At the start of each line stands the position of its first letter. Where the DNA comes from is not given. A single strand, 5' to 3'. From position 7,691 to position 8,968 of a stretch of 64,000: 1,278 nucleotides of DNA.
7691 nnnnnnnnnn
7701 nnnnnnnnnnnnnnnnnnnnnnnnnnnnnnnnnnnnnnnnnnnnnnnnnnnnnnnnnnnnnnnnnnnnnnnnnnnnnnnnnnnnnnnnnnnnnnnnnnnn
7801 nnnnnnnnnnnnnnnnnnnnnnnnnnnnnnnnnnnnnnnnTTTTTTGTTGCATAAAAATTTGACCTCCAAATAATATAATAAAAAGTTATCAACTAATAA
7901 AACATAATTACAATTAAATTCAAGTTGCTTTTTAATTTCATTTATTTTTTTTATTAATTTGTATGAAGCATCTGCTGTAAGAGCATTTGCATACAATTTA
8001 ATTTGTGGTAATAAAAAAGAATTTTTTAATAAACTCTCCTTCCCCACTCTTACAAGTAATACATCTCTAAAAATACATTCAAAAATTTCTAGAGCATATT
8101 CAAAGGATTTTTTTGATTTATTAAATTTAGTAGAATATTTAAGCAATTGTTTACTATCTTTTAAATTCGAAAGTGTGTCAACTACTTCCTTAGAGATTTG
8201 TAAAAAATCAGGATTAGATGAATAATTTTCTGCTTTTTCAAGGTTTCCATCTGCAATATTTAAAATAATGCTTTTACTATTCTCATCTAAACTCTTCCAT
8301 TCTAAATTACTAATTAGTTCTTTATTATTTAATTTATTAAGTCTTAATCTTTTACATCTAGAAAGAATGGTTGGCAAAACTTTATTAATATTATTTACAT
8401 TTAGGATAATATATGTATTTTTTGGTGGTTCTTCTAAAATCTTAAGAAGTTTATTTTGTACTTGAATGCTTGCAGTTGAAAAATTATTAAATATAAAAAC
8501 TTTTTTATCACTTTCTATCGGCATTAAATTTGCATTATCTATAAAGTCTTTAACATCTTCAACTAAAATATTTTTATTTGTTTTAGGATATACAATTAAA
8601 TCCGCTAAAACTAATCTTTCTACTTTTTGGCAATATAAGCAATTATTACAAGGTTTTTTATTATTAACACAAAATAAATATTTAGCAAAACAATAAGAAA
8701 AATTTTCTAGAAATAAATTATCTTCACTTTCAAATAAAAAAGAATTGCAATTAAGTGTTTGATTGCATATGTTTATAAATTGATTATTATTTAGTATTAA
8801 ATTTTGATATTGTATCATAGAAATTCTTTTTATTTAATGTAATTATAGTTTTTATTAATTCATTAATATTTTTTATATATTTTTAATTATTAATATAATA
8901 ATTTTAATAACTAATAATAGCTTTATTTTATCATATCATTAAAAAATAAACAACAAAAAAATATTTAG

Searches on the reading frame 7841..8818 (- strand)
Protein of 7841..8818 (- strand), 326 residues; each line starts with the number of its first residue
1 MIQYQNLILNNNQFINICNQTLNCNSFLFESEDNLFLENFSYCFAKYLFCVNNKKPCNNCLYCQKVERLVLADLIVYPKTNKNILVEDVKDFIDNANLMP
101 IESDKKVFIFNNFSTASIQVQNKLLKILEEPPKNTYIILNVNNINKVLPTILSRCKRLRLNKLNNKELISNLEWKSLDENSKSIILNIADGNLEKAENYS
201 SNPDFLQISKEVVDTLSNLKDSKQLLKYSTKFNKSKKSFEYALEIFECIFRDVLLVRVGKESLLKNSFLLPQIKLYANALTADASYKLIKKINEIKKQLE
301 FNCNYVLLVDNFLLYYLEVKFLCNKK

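Call 76: search_protein_families(library=pfam, proteins=[window:7841-8818:-], max_evalue=0.001)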
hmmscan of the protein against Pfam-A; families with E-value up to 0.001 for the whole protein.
window:7841-8818:- (326 aa): 2 families
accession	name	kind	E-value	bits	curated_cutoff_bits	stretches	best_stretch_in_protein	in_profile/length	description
PF13177.12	DNA_pol3_delta2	-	1.2e-34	120.1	27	1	13-163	8-160/161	DNA polymerase III, delta subunit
PF09115.15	DNApol3-delta_C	-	7.6e-08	33.2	21.7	1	204-315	2-114/117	DNA polymerase III, delta subunit, C terminal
